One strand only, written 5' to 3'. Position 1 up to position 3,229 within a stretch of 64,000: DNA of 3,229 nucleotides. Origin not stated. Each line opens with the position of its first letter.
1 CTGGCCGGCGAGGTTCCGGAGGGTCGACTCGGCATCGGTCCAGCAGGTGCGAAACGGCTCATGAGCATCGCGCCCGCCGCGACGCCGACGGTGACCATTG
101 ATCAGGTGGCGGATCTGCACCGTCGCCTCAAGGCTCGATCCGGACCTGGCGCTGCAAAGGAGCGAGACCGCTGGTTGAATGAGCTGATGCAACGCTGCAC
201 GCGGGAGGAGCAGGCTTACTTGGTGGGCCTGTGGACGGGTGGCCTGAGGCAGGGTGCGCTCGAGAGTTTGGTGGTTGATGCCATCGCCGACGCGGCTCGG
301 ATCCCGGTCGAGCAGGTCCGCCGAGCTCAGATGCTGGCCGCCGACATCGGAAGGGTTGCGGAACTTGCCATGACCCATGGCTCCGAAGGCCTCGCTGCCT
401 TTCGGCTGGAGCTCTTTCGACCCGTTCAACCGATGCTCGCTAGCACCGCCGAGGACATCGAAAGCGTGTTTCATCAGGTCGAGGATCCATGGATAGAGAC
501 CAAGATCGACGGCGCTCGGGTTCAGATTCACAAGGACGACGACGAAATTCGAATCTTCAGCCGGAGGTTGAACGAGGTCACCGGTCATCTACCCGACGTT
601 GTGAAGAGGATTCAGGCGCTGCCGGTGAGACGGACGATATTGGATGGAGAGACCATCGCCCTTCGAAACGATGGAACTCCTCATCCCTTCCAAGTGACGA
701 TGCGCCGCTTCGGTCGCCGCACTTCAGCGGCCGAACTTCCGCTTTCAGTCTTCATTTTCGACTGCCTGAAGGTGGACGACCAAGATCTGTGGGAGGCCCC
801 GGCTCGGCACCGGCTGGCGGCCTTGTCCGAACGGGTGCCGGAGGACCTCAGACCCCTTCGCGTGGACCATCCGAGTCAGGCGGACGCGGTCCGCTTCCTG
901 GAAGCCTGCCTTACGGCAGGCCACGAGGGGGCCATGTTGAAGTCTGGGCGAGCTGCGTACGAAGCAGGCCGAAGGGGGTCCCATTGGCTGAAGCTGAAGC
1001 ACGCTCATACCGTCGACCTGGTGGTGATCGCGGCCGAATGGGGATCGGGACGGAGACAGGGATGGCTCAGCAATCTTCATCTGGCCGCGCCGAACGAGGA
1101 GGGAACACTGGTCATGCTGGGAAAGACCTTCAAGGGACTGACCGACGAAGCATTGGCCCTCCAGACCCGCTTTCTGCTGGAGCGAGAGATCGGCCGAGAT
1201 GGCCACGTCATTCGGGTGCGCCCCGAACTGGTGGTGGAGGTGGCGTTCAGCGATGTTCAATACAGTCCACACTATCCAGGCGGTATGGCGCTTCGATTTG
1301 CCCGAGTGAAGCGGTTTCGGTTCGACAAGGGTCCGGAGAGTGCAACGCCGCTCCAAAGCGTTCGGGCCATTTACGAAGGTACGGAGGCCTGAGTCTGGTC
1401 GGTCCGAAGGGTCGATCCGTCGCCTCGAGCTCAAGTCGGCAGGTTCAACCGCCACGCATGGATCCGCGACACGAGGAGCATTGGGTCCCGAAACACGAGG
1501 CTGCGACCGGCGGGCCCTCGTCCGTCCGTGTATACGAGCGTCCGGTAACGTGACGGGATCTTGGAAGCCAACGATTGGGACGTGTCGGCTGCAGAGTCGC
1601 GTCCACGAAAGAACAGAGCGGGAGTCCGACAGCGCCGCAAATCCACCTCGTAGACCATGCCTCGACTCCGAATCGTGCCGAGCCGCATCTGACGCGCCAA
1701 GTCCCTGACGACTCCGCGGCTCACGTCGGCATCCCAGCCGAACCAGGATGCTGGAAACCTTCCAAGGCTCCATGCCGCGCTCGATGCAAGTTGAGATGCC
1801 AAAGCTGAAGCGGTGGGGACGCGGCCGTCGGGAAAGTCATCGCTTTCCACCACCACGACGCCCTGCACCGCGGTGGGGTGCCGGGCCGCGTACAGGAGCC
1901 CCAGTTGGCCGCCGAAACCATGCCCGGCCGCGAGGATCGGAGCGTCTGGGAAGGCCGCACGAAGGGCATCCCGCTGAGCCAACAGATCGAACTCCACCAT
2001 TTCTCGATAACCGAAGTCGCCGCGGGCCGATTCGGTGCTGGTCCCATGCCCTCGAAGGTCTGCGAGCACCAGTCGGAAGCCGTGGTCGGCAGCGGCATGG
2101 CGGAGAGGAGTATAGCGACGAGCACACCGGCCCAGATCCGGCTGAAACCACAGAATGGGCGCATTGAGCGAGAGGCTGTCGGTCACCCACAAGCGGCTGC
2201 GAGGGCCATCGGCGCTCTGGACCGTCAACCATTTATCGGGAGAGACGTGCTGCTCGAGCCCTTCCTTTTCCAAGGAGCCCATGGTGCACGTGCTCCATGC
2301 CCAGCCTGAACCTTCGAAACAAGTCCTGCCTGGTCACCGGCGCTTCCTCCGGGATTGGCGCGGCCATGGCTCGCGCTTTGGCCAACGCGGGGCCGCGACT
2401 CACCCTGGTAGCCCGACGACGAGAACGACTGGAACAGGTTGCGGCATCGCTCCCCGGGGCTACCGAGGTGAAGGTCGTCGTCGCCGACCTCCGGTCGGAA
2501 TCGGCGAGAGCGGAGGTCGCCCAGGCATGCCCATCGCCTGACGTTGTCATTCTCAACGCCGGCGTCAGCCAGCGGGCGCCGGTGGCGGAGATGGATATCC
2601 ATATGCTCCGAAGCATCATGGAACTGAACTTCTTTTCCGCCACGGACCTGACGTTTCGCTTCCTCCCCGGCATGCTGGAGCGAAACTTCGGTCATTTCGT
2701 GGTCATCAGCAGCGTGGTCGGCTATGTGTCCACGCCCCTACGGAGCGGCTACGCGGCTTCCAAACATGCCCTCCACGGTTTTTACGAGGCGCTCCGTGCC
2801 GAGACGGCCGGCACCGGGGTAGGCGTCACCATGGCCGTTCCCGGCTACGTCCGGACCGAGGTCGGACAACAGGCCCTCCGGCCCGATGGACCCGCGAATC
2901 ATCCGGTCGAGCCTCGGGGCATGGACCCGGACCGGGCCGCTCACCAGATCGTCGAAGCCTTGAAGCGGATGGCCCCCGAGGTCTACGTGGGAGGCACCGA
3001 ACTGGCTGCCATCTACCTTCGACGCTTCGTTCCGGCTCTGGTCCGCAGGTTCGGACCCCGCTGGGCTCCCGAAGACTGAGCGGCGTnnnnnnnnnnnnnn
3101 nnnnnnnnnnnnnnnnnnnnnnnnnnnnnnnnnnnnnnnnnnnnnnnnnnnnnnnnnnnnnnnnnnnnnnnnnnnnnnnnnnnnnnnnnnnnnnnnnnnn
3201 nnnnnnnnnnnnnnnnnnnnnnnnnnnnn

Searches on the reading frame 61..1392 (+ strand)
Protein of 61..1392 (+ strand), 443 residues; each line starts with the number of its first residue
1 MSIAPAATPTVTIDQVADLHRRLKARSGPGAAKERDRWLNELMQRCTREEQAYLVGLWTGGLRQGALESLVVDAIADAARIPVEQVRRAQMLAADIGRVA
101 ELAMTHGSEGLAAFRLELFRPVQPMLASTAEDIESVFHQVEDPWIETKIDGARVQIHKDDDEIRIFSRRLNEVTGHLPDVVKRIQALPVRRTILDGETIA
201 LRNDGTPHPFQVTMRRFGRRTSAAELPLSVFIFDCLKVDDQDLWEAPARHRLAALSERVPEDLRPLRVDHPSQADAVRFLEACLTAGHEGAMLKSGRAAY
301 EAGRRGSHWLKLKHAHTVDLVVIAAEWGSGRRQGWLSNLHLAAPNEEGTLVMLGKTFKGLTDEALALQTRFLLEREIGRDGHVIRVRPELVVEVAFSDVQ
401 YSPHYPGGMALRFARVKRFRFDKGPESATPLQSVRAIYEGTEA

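Call 48: search_protein_families(library=pfam, proteins=[window:61-1392:+], max_evalue=0.000001)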
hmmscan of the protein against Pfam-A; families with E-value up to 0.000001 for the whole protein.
window:61-1392:+ (443 aa): 3 families
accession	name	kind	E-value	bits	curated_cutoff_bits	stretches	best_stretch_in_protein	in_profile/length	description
PF01068.26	DNA_ligase_A_M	-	1.4e-47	162.5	26.2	1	124-313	1-204/204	ATP dependent DNA ligase domain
PF04679.21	DNA_ligase_A_C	-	2.8e-11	44.1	27.5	1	332-423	1-94/94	ATP dependent DNA ligase C terminal region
PF04675.19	DNA_ligase_A_N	-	2.9e-08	34.5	24.6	1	8-76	106-174/174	DNA ligase N terminus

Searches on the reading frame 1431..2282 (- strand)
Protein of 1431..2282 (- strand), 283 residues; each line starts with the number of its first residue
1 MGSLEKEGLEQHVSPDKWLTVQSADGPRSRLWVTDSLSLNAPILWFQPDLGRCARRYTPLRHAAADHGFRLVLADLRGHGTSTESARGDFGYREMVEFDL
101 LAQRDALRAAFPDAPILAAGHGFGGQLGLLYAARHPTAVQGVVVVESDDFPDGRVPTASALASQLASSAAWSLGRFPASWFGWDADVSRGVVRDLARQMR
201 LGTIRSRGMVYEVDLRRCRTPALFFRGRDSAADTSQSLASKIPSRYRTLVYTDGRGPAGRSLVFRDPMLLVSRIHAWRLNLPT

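Call 48: search_protein_families(library=pfam, proteins=[window:1431-2282:-], max_evalue=0.000001)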
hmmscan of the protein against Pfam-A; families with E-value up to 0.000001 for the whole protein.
window:1431-2282:- (283 aa): 3 families
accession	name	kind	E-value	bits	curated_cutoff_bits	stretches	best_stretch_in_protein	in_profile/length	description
PF00561.26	Abhydrolase_1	-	7.8e-14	52.4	25.8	1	63-152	22-103/245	alpha/beta hydrolase fold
PF12146.15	Hydrolase_4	-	1e-11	45.1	27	1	53-146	16-108/239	Serine aminopeptidase, S33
PF12697.13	Abhydrolase_6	-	1e-09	39.8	26.3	1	57-239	17-188/217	Alpha/beta hydrolase family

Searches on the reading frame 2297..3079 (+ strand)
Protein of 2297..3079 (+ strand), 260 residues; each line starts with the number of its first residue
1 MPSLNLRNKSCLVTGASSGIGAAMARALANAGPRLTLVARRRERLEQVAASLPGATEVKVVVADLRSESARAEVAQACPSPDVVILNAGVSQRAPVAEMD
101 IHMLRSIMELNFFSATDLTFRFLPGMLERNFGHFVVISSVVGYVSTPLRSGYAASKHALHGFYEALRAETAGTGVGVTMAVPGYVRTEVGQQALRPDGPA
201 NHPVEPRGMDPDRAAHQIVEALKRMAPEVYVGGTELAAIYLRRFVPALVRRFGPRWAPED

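Call 48: search_protein_families(library=pfam, proteins=[window:2297-3079:+], max_evalue=0.000001)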
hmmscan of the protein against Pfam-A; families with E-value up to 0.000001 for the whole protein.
window:2297-3079:+ (260 aa): 5 families
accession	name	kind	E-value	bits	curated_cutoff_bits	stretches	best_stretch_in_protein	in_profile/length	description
PF00106.31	adh_short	-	2.2e-42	145.2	26.6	1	11-192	3-189/195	short chain dehydrogenase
PF13561.12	adh_short_C2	-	3e-24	86.3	27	1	15-193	1-184/236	Enoyl-(Acyl carrier protein) reductase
PF08659.16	KR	-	2.5e-13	50.8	22.6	1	11-169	3-166/180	KR domain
PF01370.27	Epimerase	-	4.1e-09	36.6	20.9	1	12-172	2-161/240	NAD dependent epimerase/dehydratase family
PF13460.12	NAD_binding_10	-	6.6e-08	33.1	27.2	1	15-151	1-110/184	NAD(P)H-binding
